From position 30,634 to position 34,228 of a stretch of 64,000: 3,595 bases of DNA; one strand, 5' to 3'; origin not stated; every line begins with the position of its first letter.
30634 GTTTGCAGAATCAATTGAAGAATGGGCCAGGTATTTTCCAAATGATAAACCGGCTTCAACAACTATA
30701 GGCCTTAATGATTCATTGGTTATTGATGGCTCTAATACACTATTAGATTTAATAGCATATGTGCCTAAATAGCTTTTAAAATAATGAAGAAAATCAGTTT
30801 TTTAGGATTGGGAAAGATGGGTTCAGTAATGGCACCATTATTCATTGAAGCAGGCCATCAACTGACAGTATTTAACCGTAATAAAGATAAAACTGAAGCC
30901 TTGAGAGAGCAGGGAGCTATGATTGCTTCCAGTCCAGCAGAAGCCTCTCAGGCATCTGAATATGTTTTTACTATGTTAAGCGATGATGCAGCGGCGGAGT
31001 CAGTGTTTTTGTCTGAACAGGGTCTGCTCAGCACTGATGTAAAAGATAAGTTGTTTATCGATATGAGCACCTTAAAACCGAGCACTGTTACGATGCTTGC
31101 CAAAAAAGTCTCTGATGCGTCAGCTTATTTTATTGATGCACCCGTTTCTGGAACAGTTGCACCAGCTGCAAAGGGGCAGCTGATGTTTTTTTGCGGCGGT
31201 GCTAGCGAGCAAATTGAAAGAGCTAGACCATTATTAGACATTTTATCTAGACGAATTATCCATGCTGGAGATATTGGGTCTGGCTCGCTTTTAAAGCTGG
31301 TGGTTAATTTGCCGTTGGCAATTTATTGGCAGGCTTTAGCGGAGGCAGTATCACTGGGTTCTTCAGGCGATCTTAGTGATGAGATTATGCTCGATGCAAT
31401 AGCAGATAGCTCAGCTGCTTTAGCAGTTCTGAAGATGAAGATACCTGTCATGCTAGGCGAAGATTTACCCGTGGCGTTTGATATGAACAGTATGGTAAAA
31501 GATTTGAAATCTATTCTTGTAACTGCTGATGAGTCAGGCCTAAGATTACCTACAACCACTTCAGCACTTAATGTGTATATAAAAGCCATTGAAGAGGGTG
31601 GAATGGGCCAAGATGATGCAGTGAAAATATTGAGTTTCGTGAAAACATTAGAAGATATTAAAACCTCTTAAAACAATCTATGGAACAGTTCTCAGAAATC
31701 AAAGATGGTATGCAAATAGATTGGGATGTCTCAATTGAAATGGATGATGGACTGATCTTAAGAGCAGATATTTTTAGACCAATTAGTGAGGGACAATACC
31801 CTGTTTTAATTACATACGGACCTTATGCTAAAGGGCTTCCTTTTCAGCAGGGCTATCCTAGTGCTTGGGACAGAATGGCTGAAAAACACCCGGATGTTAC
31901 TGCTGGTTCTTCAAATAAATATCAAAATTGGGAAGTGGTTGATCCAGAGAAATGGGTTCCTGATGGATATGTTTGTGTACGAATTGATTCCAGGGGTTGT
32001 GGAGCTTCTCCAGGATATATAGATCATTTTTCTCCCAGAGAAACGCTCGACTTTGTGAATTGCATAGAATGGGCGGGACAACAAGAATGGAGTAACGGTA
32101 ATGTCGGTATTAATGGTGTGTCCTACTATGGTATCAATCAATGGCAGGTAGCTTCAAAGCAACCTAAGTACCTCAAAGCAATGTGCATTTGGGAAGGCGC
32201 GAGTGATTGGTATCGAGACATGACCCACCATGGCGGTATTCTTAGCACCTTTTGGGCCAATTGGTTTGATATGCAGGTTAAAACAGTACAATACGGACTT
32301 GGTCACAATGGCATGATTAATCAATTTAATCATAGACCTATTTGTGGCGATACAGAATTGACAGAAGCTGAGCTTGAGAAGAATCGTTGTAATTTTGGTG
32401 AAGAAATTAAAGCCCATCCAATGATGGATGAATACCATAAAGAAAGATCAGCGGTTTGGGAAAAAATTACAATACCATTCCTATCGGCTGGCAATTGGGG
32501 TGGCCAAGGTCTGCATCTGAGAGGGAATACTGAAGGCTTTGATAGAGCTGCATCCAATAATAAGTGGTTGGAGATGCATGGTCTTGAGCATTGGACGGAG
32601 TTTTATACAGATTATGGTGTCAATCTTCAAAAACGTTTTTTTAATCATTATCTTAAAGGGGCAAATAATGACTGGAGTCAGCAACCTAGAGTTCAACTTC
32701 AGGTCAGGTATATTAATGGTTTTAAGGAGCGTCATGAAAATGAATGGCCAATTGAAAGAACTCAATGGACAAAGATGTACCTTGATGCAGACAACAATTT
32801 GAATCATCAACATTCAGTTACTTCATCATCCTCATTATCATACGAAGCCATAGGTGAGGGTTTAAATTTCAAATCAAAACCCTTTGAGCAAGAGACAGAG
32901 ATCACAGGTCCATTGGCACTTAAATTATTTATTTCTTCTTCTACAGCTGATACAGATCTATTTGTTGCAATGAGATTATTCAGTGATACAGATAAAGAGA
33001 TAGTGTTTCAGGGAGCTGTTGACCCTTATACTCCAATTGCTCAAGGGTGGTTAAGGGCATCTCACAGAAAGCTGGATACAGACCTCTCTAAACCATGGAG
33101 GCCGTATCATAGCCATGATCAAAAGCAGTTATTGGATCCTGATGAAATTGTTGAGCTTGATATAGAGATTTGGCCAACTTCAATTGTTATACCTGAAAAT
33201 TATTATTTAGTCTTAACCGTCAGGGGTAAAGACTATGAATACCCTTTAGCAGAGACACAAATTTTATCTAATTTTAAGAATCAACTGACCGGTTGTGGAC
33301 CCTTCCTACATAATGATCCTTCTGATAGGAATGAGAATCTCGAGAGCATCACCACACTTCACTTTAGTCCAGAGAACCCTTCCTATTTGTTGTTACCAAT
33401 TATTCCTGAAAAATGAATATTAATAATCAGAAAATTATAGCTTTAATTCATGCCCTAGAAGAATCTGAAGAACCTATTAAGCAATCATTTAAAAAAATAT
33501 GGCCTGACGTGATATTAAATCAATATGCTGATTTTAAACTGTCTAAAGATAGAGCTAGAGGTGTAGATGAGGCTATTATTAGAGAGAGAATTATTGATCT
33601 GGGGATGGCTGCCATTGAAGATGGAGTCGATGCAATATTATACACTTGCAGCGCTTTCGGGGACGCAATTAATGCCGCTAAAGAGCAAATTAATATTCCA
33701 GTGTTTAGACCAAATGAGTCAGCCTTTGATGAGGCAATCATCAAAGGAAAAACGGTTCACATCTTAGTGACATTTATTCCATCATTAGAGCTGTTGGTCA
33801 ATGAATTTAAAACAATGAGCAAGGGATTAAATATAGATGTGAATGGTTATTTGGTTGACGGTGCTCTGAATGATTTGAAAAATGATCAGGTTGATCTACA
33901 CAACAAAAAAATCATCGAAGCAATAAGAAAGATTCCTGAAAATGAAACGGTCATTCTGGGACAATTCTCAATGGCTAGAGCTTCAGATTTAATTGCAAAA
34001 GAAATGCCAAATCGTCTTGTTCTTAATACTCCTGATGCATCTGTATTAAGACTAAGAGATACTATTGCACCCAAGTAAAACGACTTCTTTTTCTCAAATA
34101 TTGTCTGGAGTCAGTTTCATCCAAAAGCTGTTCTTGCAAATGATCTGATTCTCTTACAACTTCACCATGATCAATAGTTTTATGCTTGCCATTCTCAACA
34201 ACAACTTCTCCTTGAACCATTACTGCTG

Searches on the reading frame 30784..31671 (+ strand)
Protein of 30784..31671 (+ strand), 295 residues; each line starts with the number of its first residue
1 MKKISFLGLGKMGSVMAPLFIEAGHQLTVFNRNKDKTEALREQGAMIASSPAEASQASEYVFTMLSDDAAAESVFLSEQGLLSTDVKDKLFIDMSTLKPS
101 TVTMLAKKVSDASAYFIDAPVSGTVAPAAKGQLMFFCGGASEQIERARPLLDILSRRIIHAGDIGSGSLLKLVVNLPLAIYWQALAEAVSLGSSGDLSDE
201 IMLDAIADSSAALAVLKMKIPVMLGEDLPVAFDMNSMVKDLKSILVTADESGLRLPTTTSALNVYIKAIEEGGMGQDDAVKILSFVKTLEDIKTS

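Call 21: search_protein_families(library=pfam, max_evalue=0.00001, proteins=[window:30784-31671:+])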
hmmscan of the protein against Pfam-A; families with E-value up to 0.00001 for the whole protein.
window:30784-31671:+ (295 aa): 3 families
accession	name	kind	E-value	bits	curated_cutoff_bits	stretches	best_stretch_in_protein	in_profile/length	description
PF03446.21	NAD_binding_2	-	1.6e-43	149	21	1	3-161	1-159/161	NAD binding domain of 6-phosphogluconate dehydrogenase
PF14833.11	NAD_binding_11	-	5e-18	65.9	30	1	165-279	1-116/122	NAD-binding of NADP-dependent 3-hydroxyisobutyrate dehydrogenase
PF03807.23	F420_oxidored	-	6.8e-09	36.6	21.6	1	3-94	1-91/94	NADP oxidoreductase coenzyme F420-dependent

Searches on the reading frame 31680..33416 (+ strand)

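Call 21: search_protein_families(library=pfam, max_evalue=0.00001, proteins=[window:31680-33416:+])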
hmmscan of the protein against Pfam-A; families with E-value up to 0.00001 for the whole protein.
window:31680-33416:+ (578 aa): 2 families
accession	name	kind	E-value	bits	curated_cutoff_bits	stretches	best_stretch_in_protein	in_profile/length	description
PF02129.25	Peptidase_S15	-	1.3e-41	143.5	23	1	23-304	1-260/262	X-Pro dipeptidyl-peptidase (S15 family)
PF08530.16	PepX_C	-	2.4e-27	96.7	22.5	1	330-570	1-216/217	X-Pro dipeptidyl-peptidase C-terminal non-catalytic domain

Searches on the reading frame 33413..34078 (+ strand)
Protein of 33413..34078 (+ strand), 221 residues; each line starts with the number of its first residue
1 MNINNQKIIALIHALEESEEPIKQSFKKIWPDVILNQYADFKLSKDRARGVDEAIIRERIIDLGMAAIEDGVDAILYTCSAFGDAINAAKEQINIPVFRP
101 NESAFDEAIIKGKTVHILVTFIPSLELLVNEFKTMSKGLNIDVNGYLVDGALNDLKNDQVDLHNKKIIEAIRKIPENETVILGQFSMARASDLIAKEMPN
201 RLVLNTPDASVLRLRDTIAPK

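Call 20: search_protein_families(library=pfam, max_evalue=0.00001, proteins=[window:33413-34078:+])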
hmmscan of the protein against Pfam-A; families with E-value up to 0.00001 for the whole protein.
window:33413-34078:+ (221 aa): 1 family
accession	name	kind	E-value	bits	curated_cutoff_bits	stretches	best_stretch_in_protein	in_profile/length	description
PF01177.27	Asp_Glu_race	-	1e-09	38.9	31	1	65-209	61-206/211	Asp/Glu/Hydantoin racemase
